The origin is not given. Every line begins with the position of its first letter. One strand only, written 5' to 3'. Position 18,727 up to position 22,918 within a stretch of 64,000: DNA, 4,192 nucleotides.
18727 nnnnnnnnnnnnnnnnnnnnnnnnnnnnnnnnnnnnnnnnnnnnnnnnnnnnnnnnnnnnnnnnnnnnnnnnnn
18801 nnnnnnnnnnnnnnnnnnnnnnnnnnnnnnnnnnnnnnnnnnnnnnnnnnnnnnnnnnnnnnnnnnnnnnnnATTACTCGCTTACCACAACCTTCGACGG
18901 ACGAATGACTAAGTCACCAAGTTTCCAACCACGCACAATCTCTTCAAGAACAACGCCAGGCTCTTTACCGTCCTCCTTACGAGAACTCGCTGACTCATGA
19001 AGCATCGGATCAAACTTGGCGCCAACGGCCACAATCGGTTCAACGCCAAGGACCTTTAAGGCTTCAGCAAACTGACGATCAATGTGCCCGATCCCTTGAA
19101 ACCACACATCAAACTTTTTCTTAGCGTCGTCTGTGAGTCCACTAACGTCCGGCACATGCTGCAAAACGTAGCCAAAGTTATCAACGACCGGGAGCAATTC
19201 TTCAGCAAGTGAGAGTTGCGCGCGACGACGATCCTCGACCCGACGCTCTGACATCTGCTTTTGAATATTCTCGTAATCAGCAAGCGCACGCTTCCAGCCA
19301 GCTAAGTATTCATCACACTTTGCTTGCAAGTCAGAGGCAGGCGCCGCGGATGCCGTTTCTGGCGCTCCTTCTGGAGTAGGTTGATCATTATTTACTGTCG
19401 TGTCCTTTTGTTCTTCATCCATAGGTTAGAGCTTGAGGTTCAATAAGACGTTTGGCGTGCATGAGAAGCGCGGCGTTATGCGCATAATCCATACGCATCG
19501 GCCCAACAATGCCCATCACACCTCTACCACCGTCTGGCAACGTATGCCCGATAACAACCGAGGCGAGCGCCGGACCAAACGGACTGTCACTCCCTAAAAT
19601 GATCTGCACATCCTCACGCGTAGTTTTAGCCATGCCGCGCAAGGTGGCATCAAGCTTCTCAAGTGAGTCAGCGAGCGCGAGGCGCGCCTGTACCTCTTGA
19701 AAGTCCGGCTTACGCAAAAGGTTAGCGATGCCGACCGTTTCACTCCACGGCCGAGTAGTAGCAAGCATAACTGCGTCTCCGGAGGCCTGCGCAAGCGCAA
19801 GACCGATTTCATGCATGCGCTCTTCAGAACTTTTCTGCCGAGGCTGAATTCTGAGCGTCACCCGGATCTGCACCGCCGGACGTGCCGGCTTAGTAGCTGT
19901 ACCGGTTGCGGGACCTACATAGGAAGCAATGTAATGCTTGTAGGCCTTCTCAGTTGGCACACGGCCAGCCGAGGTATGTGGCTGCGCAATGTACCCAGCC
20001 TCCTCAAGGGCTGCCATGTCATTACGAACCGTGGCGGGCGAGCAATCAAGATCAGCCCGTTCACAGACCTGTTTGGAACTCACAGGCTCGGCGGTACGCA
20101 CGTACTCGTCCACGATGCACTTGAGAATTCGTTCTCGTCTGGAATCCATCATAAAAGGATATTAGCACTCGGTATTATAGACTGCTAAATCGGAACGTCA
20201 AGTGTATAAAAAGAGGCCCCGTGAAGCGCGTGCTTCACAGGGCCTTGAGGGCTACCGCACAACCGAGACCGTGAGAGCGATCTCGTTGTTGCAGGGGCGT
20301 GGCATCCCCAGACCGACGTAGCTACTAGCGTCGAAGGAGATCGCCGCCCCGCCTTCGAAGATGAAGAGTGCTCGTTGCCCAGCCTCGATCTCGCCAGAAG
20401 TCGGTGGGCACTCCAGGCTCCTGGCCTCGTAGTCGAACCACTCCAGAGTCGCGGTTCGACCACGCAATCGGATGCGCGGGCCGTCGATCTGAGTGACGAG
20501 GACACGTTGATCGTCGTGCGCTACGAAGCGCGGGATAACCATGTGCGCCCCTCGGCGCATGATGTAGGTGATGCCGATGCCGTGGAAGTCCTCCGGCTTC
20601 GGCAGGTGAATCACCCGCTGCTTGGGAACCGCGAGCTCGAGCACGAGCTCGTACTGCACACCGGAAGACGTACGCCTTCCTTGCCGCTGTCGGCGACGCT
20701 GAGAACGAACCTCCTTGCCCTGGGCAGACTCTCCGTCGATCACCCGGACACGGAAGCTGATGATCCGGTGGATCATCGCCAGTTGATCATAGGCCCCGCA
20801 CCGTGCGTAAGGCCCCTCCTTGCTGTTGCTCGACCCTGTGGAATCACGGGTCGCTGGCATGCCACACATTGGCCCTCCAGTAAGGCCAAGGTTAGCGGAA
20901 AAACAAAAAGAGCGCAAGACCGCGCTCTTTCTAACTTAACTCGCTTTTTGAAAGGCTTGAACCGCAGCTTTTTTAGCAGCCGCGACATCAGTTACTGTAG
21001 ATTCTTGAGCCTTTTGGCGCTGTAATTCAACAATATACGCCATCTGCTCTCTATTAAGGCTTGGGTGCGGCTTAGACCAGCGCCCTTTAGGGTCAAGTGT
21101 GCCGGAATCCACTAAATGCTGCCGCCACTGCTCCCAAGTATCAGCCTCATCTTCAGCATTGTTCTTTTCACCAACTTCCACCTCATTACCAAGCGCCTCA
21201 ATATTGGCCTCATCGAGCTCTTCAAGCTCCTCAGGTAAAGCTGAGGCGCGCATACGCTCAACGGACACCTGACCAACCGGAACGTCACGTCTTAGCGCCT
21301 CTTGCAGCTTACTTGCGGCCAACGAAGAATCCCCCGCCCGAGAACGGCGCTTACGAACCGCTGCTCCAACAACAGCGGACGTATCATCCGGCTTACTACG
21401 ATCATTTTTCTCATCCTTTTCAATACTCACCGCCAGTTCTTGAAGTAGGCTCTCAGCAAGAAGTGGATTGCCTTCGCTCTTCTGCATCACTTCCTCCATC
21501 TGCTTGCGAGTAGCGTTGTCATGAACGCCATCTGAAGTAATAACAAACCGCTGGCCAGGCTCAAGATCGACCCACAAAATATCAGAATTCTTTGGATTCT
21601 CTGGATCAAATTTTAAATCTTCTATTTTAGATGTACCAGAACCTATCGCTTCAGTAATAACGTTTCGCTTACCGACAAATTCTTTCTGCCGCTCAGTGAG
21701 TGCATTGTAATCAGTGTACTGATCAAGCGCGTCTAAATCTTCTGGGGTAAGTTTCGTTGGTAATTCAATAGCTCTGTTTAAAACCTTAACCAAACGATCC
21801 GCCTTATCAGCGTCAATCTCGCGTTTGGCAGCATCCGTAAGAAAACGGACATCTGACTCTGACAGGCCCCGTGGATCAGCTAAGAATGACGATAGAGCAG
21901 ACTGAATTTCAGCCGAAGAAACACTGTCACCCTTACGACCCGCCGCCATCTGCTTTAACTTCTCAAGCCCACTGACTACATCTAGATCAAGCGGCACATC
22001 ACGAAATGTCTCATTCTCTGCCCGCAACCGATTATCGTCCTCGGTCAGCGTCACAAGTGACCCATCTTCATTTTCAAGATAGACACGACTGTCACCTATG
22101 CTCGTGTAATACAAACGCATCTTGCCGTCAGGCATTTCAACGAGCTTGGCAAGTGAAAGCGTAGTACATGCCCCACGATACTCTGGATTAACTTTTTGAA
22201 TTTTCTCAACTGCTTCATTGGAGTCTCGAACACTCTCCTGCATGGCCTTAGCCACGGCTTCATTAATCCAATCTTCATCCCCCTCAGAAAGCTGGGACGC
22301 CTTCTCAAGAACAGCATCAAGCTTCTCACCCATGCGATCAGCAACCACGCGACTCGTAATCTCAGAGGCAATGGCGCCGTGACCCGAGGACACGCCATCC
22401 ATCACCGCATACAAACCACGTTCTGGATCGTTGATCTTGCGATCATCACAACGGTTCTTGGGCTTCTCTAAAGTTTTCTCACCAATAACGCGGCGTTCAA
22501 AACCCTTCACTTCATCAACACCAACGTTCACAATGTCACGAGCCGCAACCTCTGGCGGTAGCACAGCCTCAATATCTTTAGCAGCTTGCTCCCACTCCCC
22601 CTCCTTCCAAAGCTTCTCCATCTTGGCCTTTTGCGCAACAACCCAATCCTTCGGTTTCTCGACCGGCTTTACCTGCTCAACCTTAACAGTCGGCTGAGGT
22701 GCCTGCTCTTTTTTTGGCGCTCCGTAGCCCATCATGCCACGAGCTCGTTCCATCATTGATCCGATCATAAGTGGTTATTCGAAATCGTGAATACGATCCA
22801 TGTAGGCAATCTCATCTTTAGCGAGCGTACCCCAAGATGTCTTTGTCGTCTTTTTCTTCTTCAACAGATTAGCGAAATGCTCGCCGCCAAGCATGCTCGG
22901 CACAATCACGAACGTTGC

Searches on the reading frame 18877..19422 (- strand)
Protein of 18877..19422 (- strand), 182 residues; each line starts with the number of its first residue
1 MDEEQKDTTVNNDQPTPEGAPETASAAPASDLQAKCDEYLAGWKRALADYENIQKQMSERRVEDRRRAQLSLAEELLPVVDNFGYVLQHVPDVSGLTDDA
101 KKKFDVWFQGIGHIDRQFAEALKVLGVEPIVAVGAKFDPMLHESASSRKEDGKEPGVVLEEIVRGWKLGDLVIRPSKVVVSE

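Call 8: search_protein_families(library=pfam, proteins=[window:18877-19422:-], max_evalue=0.01)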
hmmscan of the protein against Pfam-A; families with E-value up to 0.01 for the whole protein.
window:18877-19422:- (182 aa): 1 family
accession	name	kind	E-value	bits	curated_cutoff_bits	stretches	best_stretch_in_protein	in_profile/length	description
PF01025.24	GrpE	-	1.1e-33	116.7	25.8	1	20-182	11-165/165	GrpE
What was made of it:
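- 18874..19422 (-): grpE (182 aa). Pfam GrpE E=1.1e-33 (call 8).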

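Call 17: find_related_loci(query=window:18877-19422:-, collection=genome_contigs, flank=5000)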
Query window:18877-19422:- (182 aa) in genome_contigs; peptide patterns used: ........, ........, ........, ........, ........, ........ (x = any residue, [..] = any of these).
69 stretches matched a pattern; 31 encode a relative of the query (tblastn E <= 1e-3); 31 distinct loci.
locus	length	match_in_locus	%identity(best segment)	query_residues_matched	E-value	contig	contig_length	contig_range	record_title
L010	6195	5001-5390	42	31-168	3e-31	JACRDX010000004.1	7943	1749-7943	MAG: Candidatus Falkowbacteria bacterium isolate NC_groundwater_1684_Pr3_B-0.1um_41_9 SR-2_scaffold_141_214932, whole ge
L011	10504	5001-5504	34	20-182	6e-25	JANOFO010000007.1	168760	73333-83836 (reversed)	MAG: Candidatus Paceibacterota bacterium isolate SOY_64_metabat_47 SOY_64_k141_3364227, whole genome shotgun sequence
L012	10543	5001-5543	32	6-182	2e-24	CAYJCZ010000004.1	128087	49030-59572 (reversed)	MAG TPA_asm: uncultured Candidatus Saccharibacteria bacterium isolate ERP123247_co1_110 genome assembly, contig: NODE_60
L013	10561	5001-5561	34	1-182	9e-24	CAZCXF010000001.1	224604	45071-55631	MAG TPA_asm: uncultured Candidatus Saccharibacteria bacterium isolate SRP278252_co1_97 genome assembly, contig: NODE_33_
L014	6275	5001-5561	32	1-182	6e-23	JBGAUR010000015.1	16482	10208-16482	MAG: Candidatus Paceibacteria bacterium isolate MAG_AAO_AS.83 AAOAS-83_NODE_15_length_16482_cov_3.699970, whole genome s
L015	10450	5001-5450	36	28-181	1e-22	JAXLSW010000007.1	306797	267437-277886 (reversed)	MAG: Solirubrobacterales bacterium isolate STL-ACT45 C1.166.fa-7, whole genome shotgun sequence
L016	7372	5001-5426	33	35-182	4e-20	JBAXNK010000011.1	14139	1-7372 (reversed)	MAG: bacterium isolate ELA477 MAG477_11, whole genome shotgun sequence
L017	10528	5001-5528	33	17-182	8e-19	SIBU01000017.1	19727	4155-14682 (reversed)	MAG: Candidatus Taylorbacteria bacterium isolate Baikal-deep-G184 BACOMB-C13115, whole genome shotgun sequence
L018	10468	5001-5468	32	14-181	7e-19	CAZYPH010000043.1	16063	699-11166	MAG TPA_asm: uncultured Oligoflexia bacterium isolate SRP286056_co2_185 genome assembly, contig: NODE_5723_length_16063_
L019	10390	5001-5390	34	38-181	2e-18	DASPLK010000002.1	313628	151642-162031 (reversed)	MAG TPA_asm: Candidatus Paceibacterota bacterium isolate SMAG_U12061 k141_105660, whole genome shotgun sequence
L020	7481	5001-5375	39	44-180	2e-18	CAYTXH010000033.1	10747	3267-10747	MAG TPA_asm: uncultured Gammaproteobacteria bacterium isolate SRP278252_co2_10 genome assembly, contig: NODE_12984_lengt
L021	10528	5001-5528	30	1-181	6e-18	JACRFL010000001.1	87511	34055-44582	MAG: Candidatus Kaiserbacteria bacterium isolate NC_groundwater_1724_Pr3_B-0.1um_57_17 SR-2_scaffold_141_49004, whole ge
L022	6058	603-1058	31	12-181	1e-17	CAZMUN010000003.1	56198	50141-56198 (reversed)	MAG TPA_asm: uncultured archaeon isolate SRP141376_co2_350 genome assembly, contig: NODE_1415_length_56198_cov_6.056801,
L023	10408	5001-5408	32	31-181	3e-17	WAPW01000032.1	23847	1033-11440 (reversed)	MAG: Aciduliprofundum sp. isolate S145_39 k151_170831, whole genome shotgun sequence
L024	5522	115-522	31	31-181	3e-17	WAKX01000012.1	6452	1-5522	MAG: DHVE2 group archaeon isolate S013_21_esom k151_12635, whole genome shotgun sequence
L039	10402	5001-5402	28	45-181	4e-13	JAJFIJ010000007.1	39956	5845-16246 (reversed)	MAG: Rhodospirillales bacterium isolate OFTM364 OFTM364_6, whole genome shotgun sequence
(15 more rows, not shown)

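Call 43: search_protein_families(library=pfam, proteins=[L011:6273-6845:-, L011:5520-5837:+, L011:5837-6070:+, L011:6940-7233:+, L013:6381-6896:+, L013:6914-7177:+, L016:5442-5948:+, L017:5972-6514:+, L012:5616-5924:+, L039:5878-7455:-], max_evalue=0.01)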
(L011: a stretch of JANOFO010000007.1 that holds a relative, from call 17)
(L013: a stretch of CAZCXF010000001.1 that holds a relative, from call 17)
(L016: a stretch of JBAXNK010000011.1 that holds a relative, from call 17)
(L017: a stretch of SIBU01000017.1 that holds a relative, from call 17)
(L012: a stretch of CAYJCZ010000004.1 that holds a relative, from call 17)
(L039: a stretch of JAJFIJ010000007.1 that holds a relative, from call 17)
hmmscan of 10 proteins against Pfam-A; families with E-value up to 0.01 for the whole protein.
L011:6273-6845:- (191 aa): 3 families
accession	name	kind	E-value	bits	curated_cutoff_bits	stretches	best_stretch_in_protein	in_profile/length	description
PF20803.2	PaaX_M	-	2.4e-19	69.6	24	1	106-184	2-80/83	PaaX protein central Cas2-like domain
PF20470.4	HTH_61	-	0.0033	18.2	24.3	1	16-72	35-92/92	Helix-turn-helix domain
PF14277.12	DUF4364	-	0.0034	17.7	26.9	1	52-95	29-73/162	Domain of unknown function (DUF4364)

L011:5520-5837:+ (106 aa): 1 family
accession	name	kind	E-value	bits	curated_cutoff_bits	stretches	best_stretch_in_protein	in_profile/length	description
PF24839.1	DUF7718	-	6.5e-16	58.5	25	1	1-101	1-102/104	Domain of unknown function (DUF7718)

L011:5837-6070:+ (78 aa): 1 family
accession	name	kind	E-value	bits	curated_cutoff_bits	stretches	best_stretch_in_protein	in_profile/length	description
PF18882.5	DUF5647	-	3.3e-10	40.1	27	1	5-56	2-53/79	Family of unknown function (DUF5647)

L011:6940-7233:+ (98 aa): 0 families

L013:6381-6896:+ (172 aa): 5 families
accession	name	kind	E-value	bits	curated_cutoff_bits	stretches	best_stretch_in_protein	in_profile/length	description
PF13238.12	AAA_18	-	3.7e-16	60.2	29.4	1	6-135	3-127/128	AAA domain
PF02223.23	Thymidylate_kin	-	1.2e-05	25.5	27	1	100-166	119-185/185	Thymidylate kinase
PF13671.12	AAA_33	-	3.6e-05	24.5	27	1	5-142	3-141/143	AAA domain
PF01121.26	CoaE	-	0.002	18.3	27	0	6-34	5-33/180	Dephospho-CoA kinase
PF13191.12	AAA_16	-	0.004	18.1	32.6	0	4-23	27-46/167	AAA ATPase domain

L013:6914-7177:+ (88 aa): 1 family
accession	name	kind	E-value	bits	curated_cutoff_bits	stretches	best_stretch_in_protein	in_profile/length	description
PF11950.13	DUF3467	-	0.0058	17.1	25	1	44-71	64-91/92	Protein of unknown function (DUF3467)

L016:5442-5948:+ (169 aa): 1 family
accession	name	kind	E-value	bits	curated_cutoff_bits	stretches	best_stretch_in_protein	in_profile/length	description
PF04229.20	GrpB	-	9.9e-15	55.5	25.5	1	18-167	4-157/159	GrpB protein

L017:5972-6514:+ (181 aa): 0 families

L012:5616-5924:+ (103 aa): 0 families

L039:5878-7455:- (526 aa): 9 families
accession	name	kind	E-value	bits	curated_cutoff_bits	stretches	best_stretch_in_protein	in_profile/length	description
PF07693.20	KAP_NTPase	-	7.8e-26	91.4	20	1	63-382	18-285/293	KAP family P-loop domain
PF13191.12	AAA_16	-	4.2e-08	34.3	32.6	1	62-248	21-148/167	AAA ATPase domain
PF24883.2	NPHP3_N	-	2e-06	28.5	24.8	0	199-259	93-149/164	Nephrocystin 3, N-terminal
PF25199.1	nSTAND_NTPase5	-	2.9e-06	27.6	34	1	51-100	26-78/145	Novel STAND NTPase 5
PF13401.12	AAA_22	-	0.00027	21.7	27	0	68-123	8-64/130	AAA domain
PF24389.1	ORC-CDC6-like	-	0.00036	19.8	27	0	68-91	35-58/571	ORC-CDC6-like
PF00005.33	ABC_tran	-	0.00044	21.3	25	1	67-105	13-51/137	ABC transporter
PF01637.24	ATPase_2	-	0.00079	19.7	33.2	1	67-263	22-142/225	ATPase domain predominantly from Archaea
PF00004.35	AAA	-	0.0051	17.7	21.2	0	216-259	47-95/131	ATPase family associated with various cellular activities (AAA)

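Call 57: find_homologous_proteins(query=window:18877-19422:-, max_evalue=1e-20)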
Query window:18877-19422:- (182 aa): 184 proteins with E <= 1e-20 among 460 candidates; the best 120 are listed.
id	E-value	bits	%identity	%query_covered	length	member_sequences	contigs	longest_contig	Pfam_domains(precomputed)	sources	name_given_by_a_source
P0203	2.7e-114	397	99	100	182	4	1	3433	PF01025.25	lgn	-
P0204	7.7e-71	256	70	85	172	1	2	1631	PF01025.25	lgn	-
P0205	2.0e-70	254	70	85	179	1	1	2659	PF01025.25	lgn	-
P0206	2.6e-69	251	64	100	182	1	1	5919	PF01025.25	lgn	-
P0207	2.7e-69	251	64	93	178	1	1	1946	PF01025.25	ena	-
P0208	3.3e-69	250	69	86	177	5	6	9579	PF01025.25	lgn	-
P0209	4.2e-69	250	66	89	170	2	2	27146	PF01025.25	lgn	-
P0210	5.5e-69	250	64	92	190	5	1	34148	PF01025.25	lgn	-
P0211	9.8e-69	249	66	90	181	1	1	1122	PF01025.25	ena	-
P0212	3.3e-68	247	63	100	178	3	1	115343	PF01025.25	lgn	-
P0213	4.6e-68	247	64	90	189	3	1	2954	PF01025.25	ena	-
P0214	7.0e-68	246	66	88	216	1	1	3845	PF01025.25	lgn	-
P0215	8.4e-67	242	65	88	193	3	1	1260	PF01025.25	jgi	jgi:molecular chaperone GrpE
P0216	9.2e-67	242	66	85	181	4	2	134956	PF01025.25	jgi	jgi:molecular chaperone GrpE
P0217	2.1e-66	241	64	93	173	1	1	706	PF01025.25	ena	-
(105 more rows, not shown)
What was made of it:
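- Tried and rejected: The protein database search was needed to find close strains (call 57).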

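Call 58: find_encoding_contigs(protein=P0203, flank=5000, max_places=4)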
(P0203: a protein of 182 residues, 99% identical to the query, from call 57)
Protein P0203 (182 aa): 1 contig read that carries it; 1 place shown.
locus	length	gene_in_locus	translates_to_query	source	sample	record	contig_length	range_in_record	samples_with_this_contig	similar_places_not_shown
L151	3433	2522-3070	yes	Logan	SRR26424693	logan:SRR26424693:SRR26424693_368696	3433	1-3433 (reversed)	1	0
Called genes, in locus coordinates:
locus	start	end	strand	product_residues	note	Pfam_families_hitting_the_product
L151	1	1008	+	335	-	?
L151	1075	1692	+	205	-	-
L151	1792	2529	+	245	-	PF03444:WHD_HrcA (weak), PF01628:HrcA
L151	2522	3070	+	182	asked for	PF01025:GrpE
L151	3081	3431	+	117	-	?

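Call 59: find_encoding_contigs(protein=P0208, flank=5000, max_places=3)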
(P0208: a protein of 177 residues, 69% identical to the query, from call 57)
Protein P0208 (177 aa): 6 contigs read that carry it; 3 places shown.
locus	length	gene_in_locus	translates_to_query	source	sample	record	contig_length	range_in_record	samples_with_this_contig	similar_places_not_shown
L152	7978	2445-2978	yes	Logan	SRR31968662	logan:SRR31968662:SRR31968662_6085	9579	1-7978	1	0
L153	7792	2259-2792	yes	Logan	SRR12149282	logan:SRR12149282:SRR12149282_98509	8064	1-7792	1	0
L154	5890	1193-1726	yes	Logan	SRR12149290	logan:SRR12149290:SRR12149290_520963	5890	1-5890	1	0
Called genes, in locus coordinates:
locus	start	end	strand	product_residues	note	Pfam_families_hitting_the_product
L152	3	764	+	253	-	?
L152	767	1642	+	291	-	-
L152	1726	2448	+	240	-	PF03444:WHD_HrcA (weak), PF01628:HrcA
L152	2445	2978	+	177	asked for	PF01025:GrpE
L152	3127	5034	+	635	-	PF00012:HSP70, PF06723:MreB_Mbl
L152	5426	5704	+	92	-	-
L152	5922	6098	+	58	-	-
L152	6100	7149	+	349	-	PF00226:DnaJ, PF01556:DnaJ_C, PF00684:DnaJ_CXXCXGXG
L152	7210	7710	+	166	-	-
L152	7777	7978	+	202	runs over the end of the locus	-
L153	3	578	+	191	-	?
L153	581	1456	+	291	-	-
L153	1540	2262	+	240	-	PF03444:WHD_HrcA (weak), PF01628:HrcA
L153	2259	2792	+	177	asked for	PF01025:GrpE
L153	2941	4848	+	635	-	PF00012:HSP70, PF06723:MreB_Mbl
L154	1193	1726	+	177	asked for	PF01025:GrpE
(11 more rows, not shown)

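Call 60: find_encoding_contigs(protein=P0209, flank=5000, max_places=2)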
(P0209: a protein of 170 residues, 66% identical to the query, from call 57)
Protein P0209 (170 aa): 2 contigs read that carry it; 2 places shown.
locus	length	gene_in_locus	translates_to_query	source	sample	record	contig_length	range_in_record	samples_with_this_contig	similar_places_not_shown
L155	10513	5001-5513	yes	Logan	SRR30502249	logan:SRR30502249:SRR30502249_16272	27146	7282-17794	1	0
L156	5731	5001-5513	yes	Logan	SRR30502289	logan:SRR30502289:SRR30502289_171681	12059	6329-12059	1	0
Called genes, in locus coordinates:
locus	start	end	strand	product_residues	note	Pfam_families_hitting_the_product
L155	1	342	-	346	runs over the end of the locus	PF13439:Glyco_transf_4, PF13579:Glyco_trans_4_4 (faint), PF00534:Glycos_transf_1, PF13692:Glyco_trans_1_4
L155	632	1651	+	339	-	-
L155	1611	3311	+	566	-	PF00999:Na_H_Exchanger, PF02254:TrkA_N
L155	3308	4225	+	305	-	-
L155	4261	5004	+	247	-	PF03444:WHD_HrcA (weak), PF01628:HrcA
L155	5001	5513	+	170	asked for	PF01025:GrpE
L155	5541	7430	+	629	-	PF00012:HSP70, PF06723:MreB_Mbl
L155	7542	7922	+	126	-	-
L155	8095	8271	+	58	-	-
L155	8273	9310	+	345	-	PF00226:DnaJ, PF01556:DnaJ_C, PF00684:DnaJ_CXXCXGXG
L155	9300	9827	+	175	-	-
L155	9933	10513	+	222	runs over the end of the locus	-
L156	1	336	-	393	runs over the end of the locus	PF13439:Glyco_transf_4 (weak), PF00534:Glycos_transf_1, PF13692:Glyco_trans_1_4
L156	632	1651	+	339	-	-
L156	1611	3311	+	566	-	PF00999:Na_H_Exchanger, PF02254:TrkA_N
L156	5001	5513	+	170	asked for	PF01025:GrpE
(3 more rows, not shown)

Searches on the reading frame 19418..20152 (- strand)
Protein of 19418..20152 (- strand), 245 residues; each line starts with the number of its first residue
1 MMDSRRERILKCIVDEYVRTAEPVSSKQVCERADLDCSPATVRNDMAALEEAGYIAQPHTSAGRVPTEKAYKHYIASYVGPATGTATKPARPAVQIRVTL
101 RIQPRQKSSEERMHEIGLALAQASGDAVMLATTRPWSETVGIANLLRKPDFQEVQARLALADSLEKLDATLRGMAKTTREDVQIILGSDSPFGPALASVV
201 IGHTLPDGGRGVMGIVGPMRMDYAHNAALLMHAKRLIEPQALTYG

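Call 8: search_protein_families(library=pfam, proteins=[window:19418-20152:-], max_evalue=0.01)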
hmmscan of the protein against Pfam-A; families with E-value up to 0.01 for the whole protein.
window:19418-20152:- (245 aa): 5 families
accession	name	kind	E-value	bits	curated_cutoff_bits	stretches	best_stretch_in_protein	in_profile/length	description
PF01628.27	HrcA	-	2.8e-12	47.5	22.2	1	102-224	94-212/215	HrcA protein C terminal domain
PF03444.21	HrcA_DNA-bdg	-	5.8e-06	26.3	21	1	6-73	6-72/79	Winged helix-turn-helix transcription repressor, HrcA DNA-binding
PF12840.13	HTH_20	-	2.5e-05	24.6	27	1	8-53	8-46/51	Helix-turn-helix domain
PF08220.18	HTH_DeoR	-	4.4e-05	23.6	21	1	16-61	7-50/57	DeoR-like helix-turn-helix domain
PF08279.18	HTH_11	-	0.0011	19.3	25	1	22-54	14-44/55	HTH domain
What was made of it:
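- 19415..20152 (-): hrcA (245 aa). Pfam HrcA E=2.8e-12 and HrcA_DNA-bdg E=5.8e-6 (call 8).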

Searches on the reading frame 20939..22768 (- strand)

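Call 8: search_protein_families(library=pfam, proteins=[window:20939-22768:-], max_evalue=0.01)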
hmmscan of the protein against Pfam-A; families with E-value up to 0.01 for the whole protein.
window:20939-22768:- (610 aa): 3 families
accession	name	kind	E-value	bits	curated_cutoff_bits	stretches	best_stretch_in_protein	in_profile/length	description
PF13672.11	PP2C_2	-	1.3e-11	44.9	24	1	104-254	9-142/209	Protein phosphatase 2C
PF00481.26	PP2C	-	1.1e-05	25.7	20.3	1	130-245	36-140/255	Protein phosphatase 2C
PF07228.17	SpoIIE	-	0.0056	17.1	25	0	400-467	118-188/192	Stage II sporulation protein E (SpoIIE)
